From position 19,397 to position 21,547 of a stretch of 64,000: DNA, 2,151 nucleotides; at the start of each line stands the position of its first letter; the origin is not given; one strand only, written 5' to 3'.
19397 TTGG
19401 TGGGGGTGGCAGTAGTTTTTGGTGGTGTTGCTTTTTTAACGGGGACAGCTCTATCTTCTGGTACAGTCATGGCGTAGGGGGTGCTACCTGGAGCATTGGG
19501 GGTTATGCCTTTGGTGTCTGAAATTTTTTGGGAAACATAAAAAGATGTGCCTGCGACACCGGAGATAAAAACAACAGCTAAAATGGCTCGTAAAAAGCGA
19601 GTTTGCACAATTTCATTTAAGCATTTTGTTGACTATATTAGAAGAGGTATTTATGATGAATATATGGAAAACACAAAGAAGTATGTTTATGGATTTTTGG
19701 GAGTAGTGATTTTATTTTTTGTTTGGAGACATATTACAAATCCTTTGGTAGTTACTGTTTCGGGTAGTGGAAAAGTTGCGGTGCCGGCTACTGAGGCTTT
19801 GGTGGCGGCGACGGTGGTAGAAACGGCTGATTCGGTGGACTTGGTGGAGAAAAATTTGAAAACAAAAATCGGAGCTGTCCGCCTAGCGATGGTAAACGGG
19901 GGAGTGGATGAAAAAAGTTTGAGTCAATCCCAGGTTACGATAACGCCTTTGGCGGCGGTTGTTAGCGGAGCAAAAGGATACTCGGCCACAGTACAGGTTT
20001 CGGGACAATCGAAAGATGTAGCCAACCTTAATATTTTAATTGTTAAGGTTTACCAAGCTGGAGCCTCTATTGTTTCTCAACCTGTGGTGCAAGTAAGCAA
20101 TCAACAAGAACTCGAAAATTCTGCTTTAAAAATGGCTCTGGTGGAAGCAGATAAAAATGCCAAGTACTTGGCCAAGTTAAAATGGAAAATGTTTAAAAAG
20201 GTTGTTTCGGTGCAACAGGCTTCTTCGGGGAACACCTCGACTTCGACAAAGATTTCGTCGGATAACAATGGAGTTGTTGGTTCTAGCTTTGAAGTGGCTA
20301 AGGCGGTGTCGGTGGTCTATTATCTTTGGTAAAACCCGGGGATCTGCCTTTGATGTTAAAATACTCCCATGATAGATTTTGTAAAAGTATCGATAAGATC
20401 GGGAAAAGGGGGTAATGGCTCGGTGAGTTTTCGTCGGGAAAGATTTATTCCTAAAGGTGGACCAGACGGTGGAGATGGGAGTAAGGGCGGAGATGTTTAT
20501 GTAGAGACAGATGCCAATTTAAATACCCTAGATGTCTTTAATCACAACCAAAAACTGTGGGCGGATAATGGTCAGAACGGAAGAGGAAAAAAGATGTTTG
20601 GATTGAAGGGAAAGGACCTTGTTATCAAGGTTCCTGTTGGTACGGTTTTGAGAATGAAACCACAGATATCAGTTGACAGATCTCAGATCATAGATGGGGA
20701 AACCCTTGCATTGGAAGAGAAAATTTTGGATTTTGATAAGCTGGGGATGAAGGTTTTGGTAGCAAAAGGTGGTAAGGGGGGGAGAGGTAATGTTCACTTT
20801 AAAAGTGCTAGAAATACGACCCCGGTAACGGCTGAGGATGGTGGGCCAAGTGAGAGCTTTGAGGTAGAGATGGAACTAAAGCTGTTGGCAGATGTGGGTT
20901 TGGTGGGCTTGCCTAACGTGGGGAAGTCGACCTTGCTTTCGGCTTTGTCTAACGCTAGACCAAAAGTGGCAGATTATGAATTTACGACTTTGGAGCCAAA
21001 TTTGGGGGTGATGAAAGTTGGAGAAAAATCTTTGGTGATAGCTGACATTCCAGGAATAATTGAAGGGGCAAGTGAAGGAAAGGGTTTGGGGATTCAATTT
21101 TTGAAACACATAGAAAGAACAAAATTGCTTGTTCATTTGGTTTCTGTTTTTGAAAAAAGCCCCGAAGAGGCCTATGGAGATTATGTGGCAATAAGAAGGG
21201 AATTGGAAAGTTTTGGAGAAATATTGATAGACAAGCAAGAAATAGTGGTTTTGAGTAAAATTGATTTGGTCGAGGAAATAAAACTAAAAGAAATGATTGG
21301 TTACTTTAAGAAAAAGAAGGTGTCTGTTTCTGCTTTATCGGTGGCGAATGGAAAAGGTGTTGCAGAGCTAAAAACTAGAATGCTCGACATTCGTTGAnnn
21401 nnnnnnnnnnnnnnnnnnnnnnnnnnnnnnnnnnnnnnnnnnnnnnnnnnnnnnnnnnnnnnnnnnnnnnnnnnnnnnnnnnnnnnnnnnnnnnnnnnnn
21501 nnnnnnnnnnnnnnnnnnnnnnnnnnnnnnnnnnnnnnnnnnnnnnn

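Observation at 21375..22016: Type IV pilin-like gene wedged between the two giant envelope-protein genes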

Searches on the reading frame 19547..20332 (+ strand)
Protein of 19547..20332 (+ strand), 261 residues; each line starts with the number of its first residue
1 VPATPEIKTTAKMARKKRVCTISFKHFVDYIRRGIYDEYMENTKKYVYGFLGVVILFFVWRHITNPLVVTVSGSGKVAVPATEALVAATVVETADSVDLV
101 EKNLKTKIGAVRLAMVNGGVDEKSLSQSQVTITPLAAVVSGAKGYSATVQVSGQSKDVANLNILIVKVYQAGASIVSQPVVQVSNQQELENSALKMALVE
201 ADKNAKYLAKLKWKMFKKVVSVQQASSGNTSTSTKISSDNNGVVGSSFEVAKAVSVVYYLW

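Call 4: search_protein_families(library=pfam, proteins=[window:19547-20332:+], max_evalue=1)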
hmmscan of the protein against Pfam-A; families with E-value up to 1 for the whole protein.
window:19547-20332:+ (261 aa): 3 families
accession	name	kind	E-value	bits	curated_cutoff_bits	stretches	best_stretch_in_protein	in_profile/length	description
PF04402.19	SIMPL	-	3.4e-14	54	25.2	1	69-230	1-166/205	Protein of unknown function (DUF541)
PF11076.13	YbhQ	-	0.03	14.7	27.4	1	31-88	65-121/132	Putative inner membrane protein YbhQ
PF17718.6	DUF5563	-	0.11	12.3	25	1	165-241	106-180/192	Family of unknown function (DUF5563)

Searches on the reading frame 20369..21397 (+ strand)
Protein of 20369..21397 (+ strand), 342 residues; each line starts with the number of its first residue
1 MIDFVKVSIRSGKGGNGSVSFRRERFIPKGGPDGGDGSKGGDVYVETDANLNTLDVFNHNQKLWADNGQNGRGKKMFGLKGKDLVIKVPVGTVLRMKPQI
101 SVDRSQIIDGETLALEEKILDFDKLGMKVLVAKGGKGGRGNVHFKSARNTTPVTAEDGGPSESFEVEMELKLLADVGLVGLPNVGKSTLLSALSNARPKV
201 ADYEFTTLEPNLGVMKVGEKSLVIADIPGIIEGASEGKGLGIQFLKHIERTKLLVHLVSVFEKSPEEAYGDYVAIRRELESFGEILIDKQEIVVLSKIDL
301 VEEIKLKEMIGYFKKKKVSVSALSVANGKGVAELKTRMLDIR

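Call 4: search_protein_families(library=pfam, proteins=[window:20369-21397:+], max_evalue=1)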
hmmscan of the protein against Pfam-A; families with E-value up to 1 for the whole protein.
window:20369-21397:+ (342 aa): 7 families
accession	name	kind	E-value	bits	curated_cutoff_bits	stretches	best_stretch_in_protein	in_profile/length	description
PF01018.28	GTP1_OBG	-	3.6e-48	163.5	27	1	2-172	1-155/155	GTP1/OBG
PF01926.29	MMR_HSR1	-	8.2e-26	90.8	21.9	1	175-296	1-112/113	50S ribosome-binding GTPase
PF02421.24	FeoB_N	-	1.2e-11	44.8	27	1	176-335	3-153/156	Ferrous iron transport protein B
PF03193.22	RsgA_GTPase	-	0.00027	21.2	30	1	290-338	55-104/174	RsgA GTPase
PF23552.2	ParB_C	-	0.0018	18.2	23.8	1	109-145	2-37/50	ParB dimerisation domain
PF00025.27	Arf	-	0.044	13.7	22.3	1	178-264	19-95/174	ADP-ribosylation factor family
PF13238.12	AAA_18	-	0.046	14.6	29.4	1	176-199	1-23/128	AAA domain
